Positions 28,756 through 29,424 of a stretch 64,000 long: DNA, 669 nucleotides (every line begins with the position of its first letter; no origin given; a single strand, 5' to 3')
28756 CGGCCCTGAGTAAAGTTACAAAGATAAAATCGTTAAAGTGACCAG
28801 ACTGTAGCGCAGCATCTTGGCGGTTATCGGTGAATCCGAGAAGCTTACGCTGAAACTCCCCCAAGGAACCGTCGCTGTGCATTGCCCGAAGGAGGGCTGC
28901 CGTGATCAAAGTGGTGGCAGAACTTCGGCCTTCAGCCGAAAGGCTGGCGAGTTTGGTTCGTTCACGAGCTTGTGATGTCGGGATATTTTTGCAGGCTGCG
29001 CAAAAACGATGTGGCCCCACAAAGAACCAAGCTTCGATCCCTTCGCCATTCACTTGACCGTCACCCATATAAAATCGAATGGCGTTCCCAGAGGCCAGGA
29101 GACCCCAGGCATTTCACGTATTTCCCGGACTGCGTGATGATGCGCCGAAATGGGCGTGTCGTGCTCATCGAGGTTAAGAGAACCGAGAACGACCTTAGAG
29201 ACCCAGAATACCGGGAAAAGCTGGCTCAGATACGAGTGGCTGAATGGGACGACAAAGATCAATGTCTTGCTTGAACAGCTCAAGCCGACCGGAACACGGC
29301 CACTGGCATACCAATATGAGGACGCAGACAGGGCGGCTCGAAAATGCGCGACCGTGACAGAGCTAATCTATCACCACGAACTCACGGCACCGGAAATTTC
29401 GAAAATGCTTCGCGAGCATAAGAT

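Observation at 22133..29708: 7.6-kb inverted-repeat-bounded element 5 nt downstream of tRNA-Gln, with no intact mobility gene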

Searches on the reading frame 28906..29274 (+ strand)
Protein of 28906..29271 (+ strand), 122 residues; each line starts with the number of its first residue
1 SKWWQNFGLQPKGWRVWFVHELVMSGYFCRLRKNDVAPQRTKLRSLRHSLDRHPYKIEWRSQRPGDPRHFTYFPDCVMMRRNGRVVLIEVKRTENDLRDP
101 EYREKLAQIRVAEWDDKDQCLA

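Call 7: search_protein_families(library=pfam, proteins=[window:28972-29274:+], max_evalue=0.1)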
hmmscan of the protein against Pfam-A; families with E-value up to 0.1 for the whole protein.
window:28972-29274:+ (100 aa): 2 families
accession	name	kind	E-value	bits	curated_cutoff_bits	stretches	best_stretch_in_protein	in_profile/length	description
PF08722.17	Tn7_TnsA-like_N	-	0.00069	20.6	26.5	1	33-86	12-68/85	TnsA-like endonuclease N terminal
PF18743.7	AHJR-like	-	0.013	15.5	26.1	1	15-86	7-74/123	REase_AHJR-like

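Call 8: search_protein_families(library=ncbifam, proteins=[window:28972-29274:+], max_evalue=0.1)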
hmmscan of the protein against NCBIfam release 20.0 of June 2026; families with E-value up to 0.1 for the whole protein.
window:28972-29274:+ (100 aa): 1 family
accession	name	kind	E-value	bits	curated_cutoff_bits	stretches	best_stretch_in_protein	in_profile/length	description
NF033179.1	TnsA_like_Actin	subfamily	0.013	15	110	1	31-88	66-117/212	TnsA-like heteromeric transposase endonuclease subunit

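Call 18: search_protein_families(library=padloc, proteins=[window:28972-29274:+], max_evalue=0.1)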
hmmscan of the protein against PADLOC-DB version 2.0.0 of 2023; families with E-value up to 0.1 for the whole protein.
window:28972-29274:+ (100 aa): 0 families

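Call 19: search_protein_families(library=phrogs, proteins=[window:28972-29274:+], max_evalue=0.1)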
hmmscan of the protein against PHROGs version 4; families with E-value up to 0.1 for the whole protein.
window:28972-29274:+ (100 aa): 1 family
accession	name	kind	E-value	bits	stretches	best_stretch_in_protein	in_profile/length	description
phrog_218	-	connector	0.0053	17.8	1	41-83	57-99/148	head closure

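Call 46: search_protein_representatives(protein=window:28906-29271:+)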
Query: 122 residues. Proteins with E-value up to 0.001 (for the whole library): 6; up to 1e-10: 1; up to 1e-30: 0. The best 6 are listed.
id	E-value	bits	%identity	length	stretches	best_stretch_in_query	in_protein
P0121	1.9e-20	89.8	100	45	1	78-122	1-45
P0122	2.5e-09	53.8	43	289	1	39-112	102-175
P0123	2.5e-04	37.6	47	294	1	49-110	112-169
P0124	2.7e-04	37.6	54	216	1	64-109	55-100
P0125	2.8e-04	37.5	50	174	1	60-109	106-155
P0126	9.5e-04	35.8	46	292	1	52-109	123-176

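Call 48: search_protein_families(library=pfam, proteins=[P0122, P0123, P0124, P0125, P0126], max_evalue=0.01)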
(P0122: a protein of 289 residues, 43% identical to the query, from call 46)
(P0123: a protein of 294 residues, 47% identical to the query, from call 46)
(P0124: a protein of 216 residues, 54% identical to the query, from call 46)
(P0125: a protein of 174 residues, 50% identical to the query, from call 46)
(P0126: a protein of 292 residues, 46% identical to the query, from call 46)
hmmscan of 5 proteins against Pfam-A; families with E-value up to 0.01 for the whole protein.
P0122 (289 aa): 1 family
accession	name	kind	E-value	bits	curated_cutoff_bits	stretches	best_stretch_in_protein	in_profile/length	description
PF08722.17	Tn7_TnsA-like_N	-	1.3e-05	26.1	26.5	1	113-188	7-85/85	TnsA-like endonuclease N terminal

P0123 (294 aa): 1 family
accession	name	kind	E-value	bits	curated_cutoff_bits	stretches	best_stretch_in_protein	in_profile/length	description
PF08722.17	Tn7_TnsA-like_N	-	0.0027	18.7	26.5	1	109-182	3-83/85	TnsA-like endonuclease N terminal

P0124 (216 aa): 1 family
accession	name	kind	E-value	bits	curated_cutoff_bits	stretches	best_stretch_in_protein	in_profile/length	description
PF08722.17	Tn7_TnsA-like_N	-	0.0016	19.4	26.5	1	59-114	23-83/85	TnsA-like endonuclease N terminal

P0125 (174 aa): 1 family
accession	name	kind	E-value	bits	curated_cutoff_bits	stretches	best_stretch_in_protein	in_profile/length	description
PF08722.17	Tn7_TnsA-like_N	-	2.1e-06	28.6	26.5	1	94-168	1-82/85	TnsA-like endonuclease N terminal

P0126 (292 aa): 1 family
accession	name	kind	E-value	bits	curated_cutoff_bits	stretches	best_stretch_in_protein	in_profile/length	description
PF08722.17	Tn7_TnsA-like_N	-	0.0011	19.9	26.5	1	118-190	4-83/85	TnsA-like endonuclease N terminal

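Call 51: find_homologous_proteins(query=A2, max_evalue=0.001)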
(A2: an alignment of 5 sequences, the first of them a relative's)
Query A2 (5 sequences) (289 aa, profile of the alignment): 40 proteins with E <= 0.001 among 6226 candidates.
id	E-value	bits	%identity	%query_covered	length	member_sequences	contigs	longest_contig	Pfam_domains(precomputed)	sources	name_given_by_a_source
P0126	2.4e-136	472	35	97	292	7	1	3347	-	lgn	-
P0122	2.5e-128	446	100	100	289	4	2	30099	PF08722.18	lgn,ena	-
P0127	1.9e-119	416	36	89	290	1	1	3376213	-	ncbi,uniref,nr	ncbi:Tn7 transposase TnsA N-terminal domain-containing protein [Sphingomonas sp. S1-29]|uniref:hypot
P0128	2.6e-117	409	34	99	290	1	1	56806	-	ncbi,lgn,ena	-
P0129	8.2e-115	401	33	92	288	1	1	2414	-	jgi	jgi:hypothetical protein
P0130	1.0e-114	401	33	94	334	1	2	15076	PF08722.18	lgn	-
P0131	7.4e-114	398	32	92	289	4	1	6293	-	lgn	-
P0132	2.1e-113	397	35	89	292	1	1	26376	PF08722.18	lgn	-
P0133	1.1e-112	394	33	99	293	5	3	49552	-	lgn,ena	-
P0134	2.6e-112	393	35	92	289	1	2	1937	-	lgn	-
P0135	6.0e-112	392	33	95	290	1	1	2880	PF08722.18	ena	-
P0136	1.7e-111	390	36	82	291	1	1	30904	-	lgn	-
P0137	3.3e-111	389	35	89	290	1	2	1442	-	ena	-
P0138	6.5e-111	388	32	100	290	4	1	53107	-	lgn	-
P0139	1.2e-110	388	35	92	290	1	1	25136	-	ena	-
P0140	1.3e-110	387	34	92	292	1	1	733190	-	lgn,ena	-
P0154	3.4e-96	340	33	92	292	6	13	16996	-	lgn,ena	-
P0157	2.7e-93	331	35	86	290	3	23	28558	PF08722.18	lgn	-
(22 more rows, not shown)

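Call 52: find_encoding_contigs(protein=P0122, flank=10000, max_places=3)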
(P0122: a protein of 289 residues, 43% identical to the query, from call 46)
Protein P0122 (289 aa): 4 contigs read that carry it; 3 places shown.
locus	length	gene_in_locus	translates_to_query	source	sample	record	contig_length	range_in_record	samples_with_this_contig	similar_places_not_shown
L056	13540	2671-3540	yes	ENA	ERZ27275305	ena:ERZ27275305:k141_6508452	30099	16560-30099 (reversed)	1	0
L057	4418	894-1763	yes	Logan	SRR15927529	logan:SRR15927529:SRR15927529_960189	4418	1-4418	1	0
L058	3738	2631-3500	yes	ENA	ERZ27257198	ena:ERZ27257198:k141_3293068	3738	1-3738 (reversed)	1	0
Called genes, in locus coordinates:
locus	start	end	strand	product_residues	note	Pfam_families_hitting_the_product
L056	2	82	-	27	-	?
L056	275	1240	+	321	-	-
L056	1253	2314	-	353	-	-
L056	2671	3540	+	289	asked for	PF08722:Tn7_TnsA-like_N (weak)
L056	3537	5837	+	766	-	-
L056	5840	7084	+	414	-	PF05621:TniB, PF13401:AAA_22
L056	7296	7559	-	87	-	-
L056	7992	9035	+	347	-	-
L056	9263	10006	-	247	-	PF00106:adh_short, PF13460:NAD_binding_10 (weak), PF13561:adh_short_C2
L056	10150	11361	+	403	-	PF05816:TelA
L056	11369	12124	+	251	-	-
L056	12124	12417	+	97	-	PF09650:PHA_gran_rgn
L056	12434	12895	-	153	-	PF11026:DUF2721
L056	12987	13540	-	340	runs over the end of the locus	PF05275:CopB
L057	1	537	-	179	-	?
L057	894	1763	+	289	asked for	PF08722:Tn7_TnsA-like_N (weak)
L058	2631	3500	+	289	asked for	PF08722:Tn7_TnsA-like_N (weak)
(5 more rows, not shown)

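Call 53: find_encoding_contigs(protein=P0127, flank=10000, max_places=3)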
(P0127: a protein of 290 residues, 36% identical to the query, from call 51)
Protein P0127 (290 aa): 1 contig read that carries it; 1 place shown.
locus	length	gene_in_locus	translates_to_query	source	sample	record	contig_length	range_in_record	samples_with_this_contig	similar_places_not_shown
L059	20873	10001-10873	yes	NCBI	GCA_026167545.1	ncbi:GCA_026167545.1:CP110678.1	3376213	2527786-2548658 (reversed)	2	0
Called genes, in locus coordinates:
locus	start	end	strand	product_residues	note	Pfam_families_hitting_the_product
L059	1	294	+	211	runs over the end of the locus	PF00989:PAS (weak), PF13426:PAS_9, PF00196:GerE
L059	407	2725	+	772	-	PF00989:PAS, PF08448:PAS_4, PF13426:PAS_9, PF00989:PAS, PF08448:PAS_4, PF13426:PAS_9, PF00989:PAS, PF13426:PAS_9, +9 more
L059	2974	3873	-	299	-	-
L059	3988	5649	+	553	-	PF00135:COesterase, PF20434:BD-FAE, PF07859:Abhydrolase_3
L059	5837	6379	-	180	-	PF08002:DUF1697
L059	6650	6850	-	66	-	PF19135:DUF5818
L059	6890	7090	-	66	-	PF01165:Ribosomal_S21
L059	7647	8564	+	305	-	-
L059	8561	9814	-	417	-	-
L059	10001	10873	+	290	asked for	-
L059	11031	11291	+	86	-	-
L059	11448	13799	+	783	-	-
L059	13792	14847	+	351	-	PF05621:TniB, PF13401:AAA_22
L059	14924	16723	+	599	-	-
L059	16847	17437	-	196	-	-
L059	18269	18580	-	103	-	-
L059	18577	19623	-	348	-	-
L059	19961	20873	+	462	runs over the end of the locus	PF01554:MatE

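Call 63: search_protein_families(library=pfam, proteins=[L056:3537-5837:+, L056:5840-7084:+, L056:7992-9035:+, L056:275-1240:+, L056:1253-2314:-, L059:11448-13799:+, L059:14924-16723:+, L059:7647-8564:+, L059:8561-9814:-], max_evalue=0.05)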
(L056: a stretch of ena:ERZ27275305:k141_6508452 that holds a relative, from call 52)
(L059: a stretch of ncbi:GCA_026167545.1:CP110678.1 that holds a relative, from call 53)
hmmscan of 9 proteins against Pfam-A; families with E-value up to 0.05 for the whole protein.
L056:3537-5837:+ (766 aa): 0 families

L056:5840-7084:+ (414 aa): 2 families
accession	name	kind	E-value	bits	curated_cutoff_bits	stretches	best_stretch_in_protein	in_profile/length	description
PF05621.17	TniB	-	8.4e-16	58.4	22.4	1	155-303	30-179/189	Bacterial TniB protein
PF13401.12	AAA_22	-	2.5e-08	34.7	27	1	166-292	10-129/130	AAA domain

L056:7992-9035:+ (347 aa): 0 families

L056:275-1240:+ (321 aa): 0 families

L056:1253-2314:- (353 aa): 1 family
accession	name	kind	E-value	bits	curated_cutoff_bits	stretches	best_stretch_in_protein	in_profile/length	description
PF22001.1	MP31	-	0.014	15.8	27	0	203-217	8-22/31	PTEN upstream open reading frame MP31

L059:11448-13799:+ (783 aa): 1 family
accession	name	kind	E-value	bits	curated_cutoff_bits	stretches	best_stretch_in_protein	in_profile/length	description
PF09299.17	Mu-transpos_C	-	0.0026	18.1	21.7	1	519-586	11-59/61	Mu transposase, C-terminal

L059:14924-16723:+ (599 aa): 0 families

L059:7647-8564:+ (305 aa): 0 families

L059:8561-9814:- (417 aa): 0 families

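Call 71: search_solved_structures(query=L056:3537-5837:+, max_evalue=1)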
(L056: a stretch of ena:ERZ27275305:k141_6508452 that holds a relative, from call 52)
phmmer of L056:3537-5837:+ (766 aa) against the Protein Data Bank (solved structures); distinct sequences matched with E-value up to 1: 6.
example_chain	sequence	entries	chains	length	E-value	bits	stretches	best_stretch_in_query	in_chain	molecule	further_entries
30jv_A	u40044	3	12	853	6.8e-09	37.9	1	323-457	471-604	TnsA endonuclease N-terminal domain-containing protein,TnsB transposase | PseTnsAB artificial fusion protein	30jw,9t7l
30ga_R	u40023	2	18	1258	2e-08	36.4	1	324-458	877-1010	Maltose/maltodextrin-binding periplasmic protein,TnsA endonuclease N-terminal domain-conta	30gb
9y7b_A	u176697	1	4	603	0.032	15.9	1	266-458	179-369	IF3A Tn6677 TnsB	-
7p48_l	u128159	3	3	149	0.27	12.8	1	509-591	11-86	30S ribosomal protein S12 | Small ribosomal subunit protein uS12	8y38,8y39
5nd8_l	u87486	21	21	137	0.69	11.5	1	511-592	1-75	30S ribosomal protein S12 | Small ribosomal subunit protein uS12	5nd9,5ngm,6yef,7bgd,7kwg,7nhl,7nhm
7nhn_m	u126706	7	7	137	0.91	11.1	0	512-588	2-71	30S ribosomal protein S12 | Small ribosomal subunit protein uS12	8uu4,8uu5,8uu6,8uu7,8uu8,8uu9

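Call 72: search_solved_structures(query=L056:7992-9035:+, max_evalue=1)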
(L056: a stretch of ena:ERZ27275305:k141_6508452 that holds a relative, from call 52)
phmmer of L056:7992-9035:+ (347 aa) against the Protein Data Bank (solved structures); distinct sequences matched with E-value up to 1: 0.

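Call 73: search_protein_families(library=ncbifam, proteins=[L056:3537-5837:+, L056:5840-7084:+, L056:7992-9035:+, L056:2671-3540:+, L059:11448-13799:+, L059:14924-16723:+], max_evalue=0.1)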
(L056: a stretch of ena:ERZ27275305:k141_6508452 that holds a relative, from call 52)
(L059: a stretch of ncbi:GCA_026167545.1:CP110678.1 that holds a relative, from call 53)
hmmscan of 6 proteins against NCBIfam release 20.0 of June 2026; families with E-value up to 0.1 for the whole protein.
L056:3537-5837:+ (766 aa): 1 family
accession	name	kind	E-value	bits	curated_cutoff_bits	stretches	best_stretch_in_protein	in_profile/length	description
NF033577.2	transpos_IS481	equivalog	0.036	13.6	224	0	333-433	149-233/284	IS481 family transposase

L056:5840-7084:+ (414 aa): 2 families
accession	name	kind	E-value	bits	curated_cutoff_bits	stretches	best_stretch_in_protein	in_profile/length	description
NF005984.0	PRK08087.1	subfamily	0.056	13.2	264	1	106-188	80-162/215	L-fuculose-phosphate aldolase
TIGR01086.1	fucA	equivalog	0.084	12.6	400.25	0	106-186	79-159/214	L-fuculose-phosphate aldolase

L056:7992-9035:+ (347 aa): 0 families

L056:2671-3540:+ (289 aa): 1 family
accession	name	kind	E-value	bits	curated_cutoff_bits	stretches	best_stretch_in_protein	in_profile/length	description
NF033179.1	TnsA_like_Actin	subfamily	6.9e-05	22.4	110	1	70-190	20-134/212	TnsA-like heteromeric transposase endonuclease subunit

L059:11448-13799:+ (783 aa): 1 family
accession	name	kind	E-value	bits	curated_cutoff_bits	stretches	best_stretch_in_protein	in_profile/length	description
NF033577.2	transpos_IS481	equivalog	0.038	13.5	224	0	339-433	155-247/284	IS481 family transposase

L059:14924-16723:+ (599 aa): 0 families

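Call 74: find_encoding_contigs(protein=P0157, flank=10000, max_places=8)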
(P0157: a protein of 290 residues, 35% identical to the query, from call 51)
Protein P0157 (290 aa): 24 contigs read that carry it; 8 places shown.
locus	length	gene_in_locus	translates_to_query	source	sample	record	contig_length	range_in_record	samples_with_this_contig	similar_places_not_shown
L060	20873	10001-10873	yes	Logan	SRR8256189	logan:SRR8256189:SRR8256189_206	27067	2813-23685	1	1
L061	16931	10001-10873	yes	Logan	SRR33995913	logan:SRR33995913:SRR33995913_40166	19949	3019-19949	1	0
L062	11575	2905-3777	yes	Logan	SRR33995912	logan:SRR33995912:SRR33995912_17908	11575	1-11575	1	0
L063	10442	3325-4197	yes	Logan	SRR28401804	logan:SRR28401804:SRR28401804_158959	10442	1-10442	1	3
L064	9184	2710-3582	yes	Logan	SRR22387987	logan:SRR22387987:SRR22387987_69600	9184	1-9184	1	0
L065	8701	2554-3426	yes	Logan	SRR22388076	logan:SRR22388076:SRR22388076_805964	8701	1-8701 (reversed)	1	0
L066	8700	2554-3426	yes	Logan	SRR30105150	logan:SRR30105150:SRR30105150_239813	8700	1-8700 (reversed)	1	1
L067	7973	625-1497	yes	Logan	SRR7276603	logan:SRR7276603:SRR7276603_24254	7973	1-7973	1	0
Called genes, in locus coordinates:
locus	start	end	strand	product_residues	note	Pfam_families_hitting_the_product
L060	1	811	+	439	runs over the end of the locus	PF02321:OEP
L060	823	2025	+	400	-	PF25919:BSH_CusB (weak), PF25973:BSH_CzcB, PF25893:HH_CzcB (faint), PF25954:Beta-barrel_RND_2, PF25967:RND-MFP_C (weak), PF25975:CzcB_C, PF25989:YknX_C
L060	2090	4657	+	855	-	PF00873:ACR_tran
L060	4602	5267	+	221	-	PF00873:ACR_tran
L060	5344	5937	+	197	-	PF01545:Cation_efflux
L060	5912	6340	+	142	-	-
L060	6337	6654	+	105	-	-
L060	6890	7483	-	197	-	-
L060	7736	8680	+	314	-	-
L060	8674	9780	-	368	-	PF13518:HTH_28 (faint)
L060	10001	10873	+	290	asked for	PF08722:Tn7_TnsA-like_N (weak)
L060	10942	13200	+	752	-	-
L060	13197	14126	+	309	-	PF05621:TniB, PF13401:AAA_22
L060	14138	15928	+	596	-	-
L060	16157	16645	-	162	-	PF04002:RadC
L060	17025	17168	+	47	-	PF04964:Flp_Fap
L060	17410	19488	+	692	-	PF00989:PAS, PF08448:PAS_4, PF13188:PAS_8 (weak), PF13426:PAS_9, PF08447:PAS_3 (weak), PF00989:PAS, PF02518:HATPase_c, PF00072:Response_reg, +4 more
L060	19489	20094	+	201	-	PF00072:Response_reg, PF00196:GerE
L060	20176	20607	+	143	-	PF12802:MarR_2 (weak), PF01047:MarR (weak)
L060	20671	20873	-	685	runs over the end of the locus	PF00072:Response_reg, PF06490:FleQ (faint), PF08447:PAS_3, PF00512:HisKA, PF02518:HATPase_c, PF00072:Response_reg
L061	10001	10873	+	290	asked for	PF08722:Tn7_TnsA-like_N (weak)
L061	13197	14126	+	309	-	PF05621:TniB, PF13401:AAA_22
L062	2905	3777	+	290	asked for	PF08722:Tn7_TnsA-like_N (weak)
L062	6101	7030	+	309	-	PF05621:TniB, PF13401:AAA_22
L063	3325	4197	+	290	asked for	PF08722:Tn7_TnsA-like_N (weak)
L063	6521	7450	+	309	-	PF05621:TniB, PF13401:AAA_22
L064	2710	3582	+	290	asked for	PF08722:Tn7_TnsA-like_N (weak)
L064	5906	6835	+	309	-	PF05621:TniB, PF13401:AAA_22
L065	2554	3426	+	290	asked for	PF08722:Tn7_TnsA-like_N (weak)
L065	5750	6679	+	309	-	PF05621:TniB, PF13401:AAA_22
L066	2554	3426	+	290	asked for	PF08722:Tn7_TnsA-like_N (weak)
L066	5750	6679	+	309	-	PF05621:TniB, PF13401:AAA_22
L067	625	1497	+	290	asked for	PF08722:Tn7_TnsA-like_N (weak)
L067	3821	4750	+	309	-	PF05621:TniB, PF13401:AAA_22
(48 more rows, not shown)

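Call 92: find_encoding_contigs(protein=P0154, flank=10000, max_places=8)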
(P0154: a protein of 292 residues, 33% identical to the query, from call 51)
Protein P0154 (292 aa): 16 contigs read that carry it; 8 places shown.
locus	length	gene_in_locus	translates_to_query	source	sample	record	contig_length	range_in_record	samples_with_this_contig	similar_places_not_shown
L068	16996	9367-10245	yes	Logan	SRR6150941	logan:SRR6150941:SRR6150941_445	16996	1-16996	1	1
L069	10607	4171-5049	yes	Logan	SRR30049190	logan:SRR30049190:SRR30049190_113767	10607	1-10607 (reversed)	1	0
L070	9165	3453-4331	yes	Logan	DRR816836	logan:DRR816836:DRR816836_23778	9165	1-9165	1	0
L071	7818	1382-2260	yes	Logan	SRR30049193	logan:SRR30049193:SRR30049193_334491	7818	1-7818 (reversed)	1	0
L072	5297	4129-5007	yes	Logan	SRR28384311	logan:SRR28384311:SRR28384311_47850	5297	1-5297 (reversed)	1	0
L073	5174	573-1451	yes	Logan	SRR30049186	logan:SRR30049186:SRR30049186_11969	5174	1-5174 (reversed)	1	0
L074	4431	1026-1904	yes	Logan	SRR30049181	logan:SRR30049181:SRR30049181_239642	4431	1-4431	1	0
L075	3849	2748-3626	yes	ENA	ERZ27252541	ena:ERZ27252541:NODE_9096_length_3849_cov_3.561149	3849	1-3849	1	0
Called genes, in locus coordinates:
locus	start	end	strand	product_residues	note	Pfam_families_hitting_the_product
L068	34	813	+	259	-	PF02586:SRAP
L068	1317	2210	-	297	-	-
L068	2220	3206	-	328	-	PF01145:Band_7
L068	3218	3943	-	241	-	PF00293:NUDIX, PF19368:WHD_AraR, PF21906:WHD_NrtR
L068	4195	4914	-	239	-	-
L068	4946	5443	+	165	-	PF12840:HTH_20, PF01022:HTH_5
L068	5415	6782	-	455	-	PF01966:HD (weak)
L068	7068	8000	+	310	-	-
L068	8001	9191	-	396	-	-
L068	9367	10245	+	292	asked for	-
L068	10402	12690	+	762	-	-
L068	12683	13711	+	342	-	PF05621:TniB, PF13401:AAA_22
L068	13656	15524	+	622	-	-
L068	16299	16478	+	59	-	-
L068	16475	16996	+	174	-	?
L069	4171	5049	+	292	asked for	-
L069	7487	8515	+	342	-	PF05621:TniB, PF13401:AAA_22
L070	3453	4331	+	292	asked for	-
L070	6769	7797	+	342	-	PF05621:TniB, PF13401:AAA_22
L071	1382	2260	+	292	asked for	-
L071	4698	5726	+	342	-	PF05621:TniB, PF13401:AAA_22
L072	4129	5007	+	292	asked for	-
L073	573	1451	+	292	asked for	-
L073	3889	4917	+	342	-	PF05621:TniB, PF13401:AAA_22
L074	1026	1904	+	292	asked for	-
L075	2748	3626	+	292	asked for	-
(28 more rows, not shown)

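Call 98: search_dna_similar(query=L060:10942-13200:+, collection=plasmids, mode=protein, max_evalue=1e-20, max_rows=25)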
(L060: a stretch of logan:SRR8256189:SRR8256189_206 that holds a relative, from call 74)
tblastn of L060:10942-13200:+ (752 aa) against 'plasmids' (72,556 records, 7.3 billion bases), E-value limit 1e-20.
No match.

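Call 100: search_solved_structures(query=L060:14138-15928:+, max_evalue=5)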
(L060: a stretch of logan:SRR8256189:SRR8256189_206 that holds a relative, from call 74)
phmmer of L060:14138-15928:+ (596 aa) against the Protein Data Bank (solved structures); distinct sequences matched with E-value up to 5: 0.
